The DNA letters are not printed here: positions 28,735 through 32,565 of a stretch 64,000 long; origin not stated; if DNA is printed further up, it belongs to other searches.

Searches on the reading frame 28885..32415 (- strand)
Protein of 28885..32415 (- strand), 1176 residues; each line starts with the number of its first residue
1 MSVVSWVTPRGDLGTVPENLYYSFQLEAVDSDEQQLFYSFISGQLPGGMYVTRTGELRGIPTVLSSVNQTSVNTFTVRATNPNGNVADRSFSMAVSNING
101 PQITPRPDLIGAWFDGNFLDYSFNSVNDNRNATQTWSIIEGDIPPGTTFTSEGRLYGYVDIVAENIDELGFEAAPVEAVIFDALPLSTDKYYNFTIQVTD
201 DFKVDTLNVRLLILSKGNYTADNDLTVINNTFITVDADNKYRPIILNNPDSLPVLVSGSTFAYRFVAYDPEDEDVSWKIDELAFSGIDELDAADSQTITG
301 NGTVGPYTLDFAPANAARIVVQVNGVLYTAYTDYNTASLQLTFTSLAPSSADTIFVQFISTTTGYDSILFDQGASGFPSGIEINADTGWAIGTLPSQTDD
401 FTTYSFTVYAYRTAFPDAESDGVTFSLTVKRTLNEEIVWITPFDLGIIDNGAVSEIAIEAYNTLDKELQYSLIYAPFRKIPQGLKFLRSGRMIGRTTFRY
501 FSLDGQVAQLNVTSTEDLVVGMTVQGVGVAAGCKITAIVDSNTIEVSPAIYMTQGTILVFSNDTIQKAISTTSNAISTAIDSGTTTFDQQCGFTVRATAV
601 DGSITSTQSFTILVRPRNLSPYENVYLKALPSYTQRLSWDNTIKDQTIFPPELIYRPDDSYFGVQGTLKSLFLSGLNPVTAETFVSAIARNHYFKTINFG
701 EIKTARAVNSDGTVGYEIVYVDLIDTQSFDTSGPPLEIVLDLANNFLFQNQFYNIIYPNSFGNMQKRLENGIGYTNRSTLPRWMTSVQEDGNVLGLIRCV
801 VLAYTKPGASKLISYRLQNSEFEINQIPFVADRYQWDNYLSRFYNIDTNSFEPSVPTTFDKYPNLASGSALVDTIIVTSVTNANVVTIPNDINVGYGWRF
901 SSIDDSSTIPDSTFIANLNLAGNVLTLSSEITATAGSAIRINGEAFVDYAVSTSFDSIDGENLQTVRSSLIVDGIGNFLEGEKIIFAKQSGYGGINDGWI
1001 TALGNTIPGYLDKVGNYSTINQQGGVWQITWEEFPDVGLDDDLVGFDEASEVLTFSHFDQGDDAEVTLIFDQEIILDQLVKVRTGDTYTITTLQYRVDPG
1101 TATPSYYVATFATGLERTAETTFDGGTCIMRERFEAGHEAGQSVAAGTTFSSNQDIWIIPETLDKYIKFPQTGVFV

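Call 28: search_protein_families(library=pfam, proteins=[window:28885-32415:-], max_evalue=0.001)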
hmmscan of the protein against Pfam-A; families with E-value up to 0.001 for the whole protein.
window:28885-32415:- (1176 aa): 1 family
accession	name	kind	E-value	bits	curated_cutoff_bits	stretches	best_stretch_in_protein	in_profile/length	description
PF05345.18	He_PIG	-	4.3e-06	27.5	24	1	15-95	12-95/96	Putative Ig domain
